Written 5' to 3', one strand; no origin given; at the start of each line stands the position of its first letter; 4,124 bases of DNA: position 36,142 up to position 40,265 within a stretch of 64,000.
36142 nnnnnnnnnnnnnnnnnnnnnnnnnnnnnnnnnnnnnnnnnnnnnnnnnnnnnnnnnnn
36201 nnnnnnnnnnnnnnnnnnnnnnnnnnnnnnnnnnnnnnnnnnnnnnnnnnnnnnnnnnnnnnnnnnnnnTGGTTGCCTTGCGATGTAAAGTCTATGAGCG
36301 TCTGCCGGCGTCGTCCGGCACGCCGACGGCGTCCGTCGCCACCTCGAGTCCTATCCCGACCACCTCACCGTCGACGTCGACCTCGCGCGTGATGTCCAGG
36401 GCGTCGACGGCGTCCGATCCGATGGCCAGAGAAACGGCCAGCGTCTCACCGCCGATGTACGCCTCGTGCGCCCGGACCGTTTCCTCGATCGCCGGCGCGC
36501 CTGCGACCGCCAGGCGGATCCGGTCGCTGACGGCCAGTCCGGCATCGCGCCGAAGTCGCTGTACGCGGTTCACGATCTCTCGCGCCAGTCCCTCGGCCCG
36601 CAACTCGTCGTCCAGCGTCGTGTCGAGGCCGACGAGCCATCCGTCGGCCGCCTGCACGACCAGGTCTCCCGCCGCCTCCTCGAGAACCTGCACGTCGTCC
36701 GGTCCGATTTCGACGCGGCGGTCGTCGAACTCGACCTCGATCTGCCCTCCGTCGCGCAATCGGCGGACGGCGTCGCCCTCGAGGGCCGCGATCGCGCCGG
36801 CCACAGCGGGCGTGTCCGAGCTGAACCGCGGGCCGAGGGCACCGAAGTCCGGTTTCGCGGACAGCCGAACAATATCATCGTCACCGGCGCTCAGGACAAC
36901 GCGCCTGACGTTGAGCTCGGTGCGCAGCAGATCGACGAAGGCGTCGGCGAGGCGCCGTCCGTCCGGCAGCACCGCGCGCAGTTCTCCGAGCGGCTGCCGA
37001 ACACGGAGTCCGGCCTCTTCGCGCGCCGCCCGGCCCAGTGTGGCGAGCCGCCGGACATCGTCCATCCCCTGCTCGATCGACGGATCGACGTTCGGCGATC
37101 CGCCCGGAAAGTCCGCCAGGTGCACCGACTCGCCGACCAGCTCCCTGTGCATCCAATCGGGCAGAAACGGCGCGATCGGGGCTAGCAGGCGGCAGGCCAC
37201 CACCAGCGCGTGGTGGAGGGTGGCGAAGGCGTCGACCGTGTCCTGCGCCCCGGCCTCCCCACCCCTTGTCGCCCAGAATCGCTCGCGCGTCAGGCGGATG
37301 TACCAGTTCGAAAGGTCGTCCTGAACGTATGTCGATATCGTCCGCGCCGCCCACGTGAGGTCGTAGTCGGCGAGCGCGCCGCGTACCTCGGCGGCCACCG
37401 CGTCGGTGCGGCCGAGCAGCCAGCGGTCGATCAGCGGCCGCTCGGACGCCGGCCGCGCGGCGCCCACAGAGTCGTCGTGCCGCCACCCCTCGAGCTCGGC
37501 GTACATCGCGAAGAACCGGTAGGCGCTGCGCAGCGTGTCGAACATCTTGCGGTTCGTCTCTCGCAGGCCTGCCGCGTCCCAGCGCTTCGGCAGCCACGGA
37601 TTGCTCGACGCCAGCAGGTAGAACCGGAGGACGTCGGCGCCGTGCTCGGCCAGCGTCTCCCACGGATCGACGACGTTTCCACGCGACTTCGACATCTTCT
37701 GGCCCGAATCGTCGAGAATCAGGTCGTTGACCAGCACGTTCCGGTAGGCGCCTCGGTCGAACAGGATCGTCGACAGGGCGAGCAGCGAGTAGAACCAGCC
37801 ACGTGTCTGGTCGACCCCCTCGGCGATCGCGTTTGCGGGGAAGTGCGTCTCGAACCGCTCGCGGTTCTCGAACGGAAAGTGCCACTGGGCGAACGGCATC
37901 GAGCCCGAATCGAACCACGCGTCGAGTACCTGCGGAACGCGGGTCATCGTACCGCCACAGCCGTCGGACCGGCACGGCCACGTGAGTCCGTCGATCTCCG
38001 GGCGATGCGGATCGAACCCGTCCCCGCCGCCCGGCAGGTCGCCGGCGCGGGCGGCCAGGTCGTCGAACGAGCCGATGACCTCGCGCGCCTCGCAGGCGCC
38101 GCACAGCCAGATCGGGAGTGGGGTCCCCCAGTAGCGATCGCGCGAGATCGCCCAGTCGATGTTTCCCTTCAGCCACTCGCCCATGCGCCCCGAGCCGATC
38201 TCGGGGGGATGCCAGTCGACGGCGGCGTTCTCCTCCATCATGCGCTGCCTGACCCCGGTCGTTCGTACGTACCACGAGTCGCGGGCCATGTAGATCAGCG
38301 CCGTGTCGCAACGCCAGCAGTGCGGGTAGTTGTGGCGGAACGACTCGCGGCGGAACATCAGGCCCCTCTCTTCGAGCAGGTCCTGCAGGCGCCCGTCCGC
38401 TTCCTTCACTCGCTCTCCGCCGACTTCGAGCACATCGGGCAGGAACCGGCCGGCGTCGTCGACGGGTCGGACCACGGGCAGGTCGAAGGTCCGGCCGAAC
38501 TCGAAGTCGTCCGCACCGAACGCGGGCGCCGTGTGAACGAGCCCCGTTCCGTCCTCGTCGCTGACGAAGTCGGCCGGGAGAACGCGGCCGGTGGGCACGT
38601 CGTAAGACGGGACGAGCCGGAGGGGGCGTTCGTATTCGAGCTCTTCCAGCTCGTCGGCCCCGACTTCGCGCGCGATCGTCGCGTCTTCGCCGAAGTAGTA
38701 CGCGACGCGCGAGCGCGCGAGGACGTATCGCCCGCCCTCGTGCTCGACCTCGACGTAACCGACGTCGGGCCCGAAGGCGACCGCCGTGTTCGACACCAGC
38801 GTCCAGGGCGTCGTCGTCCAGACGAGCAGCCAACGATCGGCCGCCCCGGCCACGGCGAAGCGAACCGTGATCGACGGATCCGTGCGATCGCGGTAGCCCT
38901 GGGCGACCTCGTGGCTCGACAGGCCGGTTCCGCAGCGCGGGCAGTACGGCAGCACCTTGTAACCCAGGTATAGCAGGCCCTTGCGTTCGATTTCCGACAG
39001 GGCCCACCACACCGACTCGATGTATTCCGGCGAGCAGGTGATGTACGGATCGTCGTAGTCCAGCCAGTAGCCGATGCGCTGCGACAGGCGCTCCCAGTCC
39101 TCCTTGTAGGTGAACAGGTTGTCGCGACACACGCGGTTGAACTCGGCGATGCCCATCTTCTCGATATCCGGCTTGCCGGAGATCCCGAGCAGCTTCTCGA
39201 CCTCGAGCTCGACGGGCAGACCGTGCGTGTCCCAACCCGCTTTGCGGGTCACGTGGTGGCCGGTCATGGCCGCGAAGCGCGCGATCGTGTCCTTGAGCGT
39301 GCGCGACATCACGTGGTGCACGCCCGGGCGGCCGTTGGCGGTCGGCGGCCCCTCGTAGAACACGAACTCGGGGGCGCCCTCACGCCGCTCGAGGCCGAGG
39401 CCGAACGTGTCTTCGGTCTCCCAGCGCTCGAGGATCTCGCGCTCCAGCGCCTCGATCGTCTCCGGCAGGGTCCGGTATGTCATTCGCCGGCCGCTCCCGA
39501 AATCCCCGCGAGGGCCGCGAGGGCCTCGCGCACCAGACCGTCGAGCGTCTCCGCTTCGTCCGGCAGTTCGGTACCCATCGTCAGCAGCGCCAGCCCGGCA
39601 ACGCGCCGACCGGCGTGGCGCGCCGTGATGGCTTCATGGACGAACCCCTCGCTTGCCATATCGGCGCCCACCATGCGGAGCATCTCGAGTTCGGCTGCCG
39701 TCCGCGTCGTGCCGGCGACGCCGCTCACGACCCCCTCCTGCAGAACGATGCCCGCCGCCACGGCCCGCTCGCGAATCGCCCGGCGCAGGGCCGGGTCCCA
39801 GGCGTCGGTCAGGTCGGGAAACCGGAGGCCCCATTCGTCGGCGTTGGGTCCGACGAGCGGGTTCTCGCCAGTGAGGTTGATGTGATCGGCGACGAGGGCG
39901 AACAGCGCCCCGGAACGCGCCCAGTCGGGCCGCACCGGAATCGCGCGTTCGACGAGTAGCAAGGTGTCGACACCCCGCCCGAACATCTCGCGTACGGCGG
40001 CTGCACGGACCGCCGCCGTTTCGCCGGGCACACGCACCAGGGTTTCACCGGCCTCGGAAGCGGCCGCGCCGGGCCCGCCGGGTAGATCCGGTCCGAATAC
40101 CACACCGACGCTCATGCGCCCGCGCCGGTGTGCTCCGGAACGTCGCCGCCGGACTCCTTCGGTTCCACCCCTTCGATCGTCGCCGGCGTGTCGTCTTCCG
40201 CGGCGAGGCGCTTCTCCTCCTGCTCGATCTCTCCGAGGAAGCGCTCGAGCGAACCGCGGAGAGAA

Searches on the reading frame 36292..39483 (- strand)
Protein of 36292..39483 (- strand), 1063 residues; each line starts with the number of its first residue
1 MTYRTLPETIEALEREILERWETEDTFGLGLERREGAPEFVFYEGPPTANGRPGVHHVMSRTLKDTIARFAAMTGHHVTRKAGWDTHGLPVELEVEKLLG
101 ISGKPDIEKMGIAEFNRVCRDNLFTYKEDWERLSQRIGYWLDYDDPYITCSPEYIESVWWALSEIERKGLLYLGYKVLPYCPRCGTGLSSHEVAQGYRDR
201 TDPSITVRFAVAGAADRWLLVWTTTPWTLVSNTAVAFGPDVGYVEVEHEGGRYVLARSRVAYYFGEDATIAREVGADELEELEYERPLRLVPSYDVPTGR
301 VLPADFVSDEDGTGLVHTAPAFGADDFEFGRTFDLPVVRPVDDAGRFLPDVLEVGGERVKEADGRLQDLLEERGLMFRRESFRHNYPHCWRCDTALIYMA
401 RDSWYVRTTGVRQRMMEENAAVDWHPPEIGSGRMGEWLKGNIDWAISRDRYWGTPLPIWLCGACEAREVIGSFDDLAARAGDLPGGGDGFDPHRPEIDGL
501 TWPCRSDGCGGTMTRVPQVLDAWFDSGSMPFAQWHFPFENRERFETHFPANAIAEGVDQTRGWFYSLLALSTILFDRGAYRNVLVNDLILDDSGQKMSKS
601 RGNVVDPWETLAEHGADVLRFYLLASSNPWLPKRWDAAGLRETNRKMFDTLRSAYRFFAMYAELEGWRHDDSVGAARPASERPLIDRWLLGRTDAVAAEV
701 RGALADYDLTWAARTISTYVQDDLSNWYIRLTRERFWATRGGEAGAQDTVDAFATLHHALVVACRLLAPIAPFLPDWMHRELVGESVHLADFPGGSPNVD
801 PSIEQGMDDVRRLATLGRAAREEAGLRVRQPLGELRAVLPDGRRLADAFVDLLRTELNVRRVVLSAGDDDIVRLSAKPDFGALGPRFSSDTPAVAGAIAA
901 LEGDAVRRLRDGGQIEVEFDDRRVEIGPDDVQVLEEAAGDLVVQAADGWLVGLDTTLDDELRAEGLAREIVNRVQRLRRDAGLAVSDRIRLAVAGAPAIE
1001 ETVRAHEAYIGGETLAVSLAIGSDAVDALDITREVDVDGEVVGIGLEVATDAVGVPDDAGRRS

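Call 24: search_protein_families(library=pfam, proteins=[window:36292-39483:-], max_evalue=0.0001)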
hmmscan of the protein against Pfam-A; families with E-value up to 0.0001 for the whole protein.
window:36292-39483:- (1063 aa): 4 families
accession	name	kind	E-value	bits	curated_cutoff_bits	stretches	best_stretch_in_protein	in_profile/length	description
PF00133.28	tRNA-synt_1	-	4.7e-117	391.7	22.7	1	17-627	2-406/414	tRNA synthetases class I (I, L, M and V)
PF19302.4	DUF5915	-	3.2e-45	154.5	27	1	851-1047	2-193/195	Domain of unknown function (DUF5915)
PF08264.19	Anticodon_1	-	3.8e-22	79.2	25.1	1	686-832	1-144/148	Anticodon-binding domain of tRNA ligase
PF09334.17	tRNA-synt_1g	-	7.8e-15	55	20.1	1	591-628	322-359/391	tRNA synthetases class I (M)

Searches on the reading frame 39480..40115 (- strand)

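Call 24: search_protein_families(library=pfam, proteins=[window:39480-40115:-], max_evalue=0.0001)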
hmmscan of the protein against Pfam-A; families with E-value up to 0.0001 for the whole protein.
window:39480-40115:- (211 aa): 1 family
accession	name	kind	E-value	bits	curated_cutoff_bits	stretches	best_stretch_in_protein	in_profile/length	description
PF01048.26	PNP_UDP_1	-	1.7e-13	51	25.1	1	73-180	92-198/233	Phosphorylase superfamily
